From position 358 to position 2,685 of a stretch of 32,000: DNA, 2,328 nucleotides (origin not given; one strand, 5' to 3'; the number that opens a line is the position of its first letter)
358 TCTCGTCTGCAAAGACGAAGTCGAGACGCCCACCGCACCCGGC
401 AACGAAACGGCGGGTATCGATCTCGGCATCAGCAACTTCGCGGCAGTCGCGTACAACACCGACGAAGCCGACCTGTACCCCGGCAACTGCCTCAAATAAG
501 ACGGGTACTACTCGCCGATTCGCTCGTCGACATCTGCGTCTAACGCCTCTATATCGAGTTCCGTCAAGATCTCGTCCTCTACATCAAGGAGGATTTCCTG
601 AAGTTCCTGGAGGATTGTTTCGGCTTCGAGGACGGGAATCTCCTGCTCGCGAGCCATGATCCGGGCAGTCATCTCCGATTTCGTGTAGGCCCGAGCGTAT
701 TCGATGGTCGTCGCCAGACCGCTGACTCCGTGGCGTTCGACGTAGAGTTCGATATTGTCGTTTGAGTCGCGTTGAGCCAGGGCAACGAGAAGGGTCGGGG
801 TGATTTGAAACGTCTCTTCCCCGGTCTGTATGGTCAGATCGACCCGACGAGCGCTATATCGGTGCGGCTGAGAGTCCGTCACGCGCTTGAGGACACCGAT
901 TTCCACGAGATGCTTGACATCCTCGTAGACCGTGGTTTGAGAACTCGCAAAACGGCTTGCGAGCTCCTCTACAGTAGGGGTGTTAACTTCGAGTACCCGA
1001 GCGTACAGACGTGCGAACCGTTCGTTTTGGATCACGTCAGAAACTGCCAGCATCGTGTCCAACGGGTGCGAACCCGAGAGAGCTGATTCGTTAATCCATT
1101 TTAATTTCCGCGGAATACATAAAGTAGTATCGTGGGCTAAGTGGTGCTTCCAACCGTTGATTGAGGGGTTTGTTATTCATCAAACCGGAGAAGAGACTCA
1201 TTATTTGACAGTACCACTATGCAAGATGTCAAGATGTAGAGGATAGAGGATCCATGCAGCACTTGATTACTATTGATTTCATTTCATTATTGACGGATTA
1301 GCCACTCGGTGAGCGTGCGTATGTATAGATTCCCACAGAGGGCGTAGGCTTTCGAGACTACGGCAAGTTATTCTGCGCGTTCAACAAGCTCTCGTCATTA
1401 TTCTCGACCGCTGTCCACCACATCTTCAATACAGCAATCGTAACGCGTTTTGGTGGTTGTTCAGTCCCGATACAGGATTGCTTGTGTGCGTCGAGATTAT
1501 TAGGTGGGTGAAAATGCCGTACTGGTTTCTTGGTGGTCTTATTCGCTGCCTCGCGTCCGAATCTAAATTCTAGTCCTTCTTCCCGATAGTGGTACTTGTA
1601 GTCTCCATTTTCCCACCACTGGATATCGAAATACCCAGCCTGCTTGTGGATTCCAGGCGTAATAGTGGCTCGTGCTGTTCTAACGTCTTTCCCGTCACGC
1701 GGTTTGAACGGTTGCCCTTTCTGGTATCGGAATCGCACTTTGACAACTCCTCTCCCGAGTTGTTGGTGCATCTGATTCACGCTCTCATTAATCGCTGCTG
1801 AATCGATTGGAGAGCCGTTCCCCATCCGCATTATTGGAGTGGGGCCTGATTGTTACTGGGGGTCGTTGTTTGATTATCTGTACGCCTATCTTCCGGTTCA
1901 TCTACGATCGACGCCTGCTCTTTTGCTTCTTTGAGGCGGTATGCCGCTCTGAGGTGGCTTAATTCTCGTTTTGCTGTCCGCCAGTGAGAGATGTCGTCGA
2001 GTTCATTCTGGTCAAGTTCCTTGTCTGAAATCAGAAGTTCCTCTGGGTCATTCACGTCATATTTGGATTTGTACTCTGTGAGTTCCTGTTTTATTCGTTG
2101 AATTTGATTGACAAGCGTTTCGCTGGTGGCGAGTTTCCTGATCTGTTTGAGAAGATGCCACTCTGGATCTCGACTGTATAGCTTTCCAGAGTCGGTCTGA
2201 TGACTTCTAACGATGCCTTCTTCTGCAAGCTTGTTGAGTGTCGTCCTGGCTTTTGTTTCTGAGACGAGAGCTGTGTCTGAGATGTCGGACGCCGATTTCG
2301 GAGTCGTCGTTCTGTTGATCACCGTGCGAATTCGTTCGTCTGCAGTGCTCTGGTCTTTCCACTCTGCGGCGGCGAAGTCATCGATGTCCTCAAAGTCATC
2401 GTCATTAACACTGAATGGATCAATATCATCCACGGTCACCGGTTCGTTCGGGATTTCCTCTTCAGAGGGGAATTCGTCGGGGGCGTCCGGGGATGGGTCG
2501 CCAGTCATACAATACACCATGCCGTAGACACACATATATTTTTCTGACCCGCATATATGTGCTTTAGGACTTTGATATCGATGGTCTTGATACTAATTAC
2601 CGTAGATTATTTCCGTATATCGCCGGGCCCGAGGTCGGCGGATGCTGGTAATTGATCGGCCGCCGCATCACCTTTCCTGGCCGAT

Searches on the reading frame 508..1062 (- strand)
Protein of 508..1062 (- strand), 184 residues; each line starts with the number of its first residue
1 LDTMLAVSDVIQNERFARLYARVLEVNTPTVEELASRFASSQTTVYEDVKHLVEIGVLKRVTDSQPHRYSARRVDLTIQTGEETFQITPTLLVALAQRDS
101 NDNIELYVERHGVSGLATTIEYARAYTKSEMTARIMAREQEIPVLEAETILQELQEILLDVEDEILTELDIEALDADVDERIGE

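Call 61: search_protein_families(library=pfam, proteins=[window:508-1062:-], max_evalue=0.01)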
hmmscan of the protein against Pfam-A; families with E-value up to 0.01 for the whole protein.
window:508-1062:- (184 aa): 7 families
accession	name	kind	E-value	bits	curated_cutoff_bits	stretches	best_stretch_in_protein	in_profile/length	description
PF24218.1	DUF7437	-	2e-28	98.3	27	1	98-163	1-66/66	Family of unknown function (DUF7437)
PF01978.25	TrmB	-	8.1e-06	26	25.6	1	17-71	11-64/68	Sugar-specific transcriptional regulator TrmB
PF08220.18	HTH_DeoR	-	0.00063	19.9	21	0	19-61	5-47/57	DeoR-like helix-turn-helix domain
PF12840.13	HTH_20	-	0.0009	19.6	27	1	29-60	19-50/51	Helix-turn-helix domain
PF08279.18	HTH_11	-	0.0071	16.6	25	0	30-57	17-44/55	HTH domain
PF24033.1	DUF7342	-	0.0072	16.8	31.6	1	23-78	11-67/150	Family of unknown function (DUF7342)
PF25212.1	HVO_A0114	-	0.0083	16.3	27.6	0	25-65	33-73/84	HVO_A0114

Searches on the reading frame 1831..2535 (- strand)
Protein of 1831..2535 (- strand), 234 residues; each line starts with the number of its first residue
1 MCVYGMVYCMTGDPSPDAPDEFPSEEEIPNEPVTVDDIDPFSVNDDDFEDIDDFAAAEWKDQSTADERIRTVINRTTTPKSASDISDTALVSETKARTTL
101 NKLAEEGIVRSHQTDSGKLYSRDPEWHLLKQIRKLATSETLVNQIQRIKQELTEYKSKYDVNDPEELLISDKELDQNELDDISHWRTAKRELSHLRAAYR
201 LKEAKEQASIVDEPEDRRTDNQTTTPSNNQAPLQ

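Call 61: search_protein_families(library=pfam, proteins=[window:1831-2535:-], max_evalue=0.01)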
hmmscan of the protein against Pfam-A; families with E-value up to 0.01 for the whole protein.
window:1831-2535:- (234 aa): 2 families
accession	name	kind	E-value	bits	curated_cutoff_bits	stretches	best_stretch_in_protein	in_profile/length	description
PF24033.1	DUF7342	-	5.9e-25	88.4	31.6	1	64-200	2-146/150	Family of unknown function (DUF7342)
PF01978.25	TrmB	-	0.0081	16.4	25.6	0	78-114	21-57/68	Sugar-specific transcriptional regulator TrmB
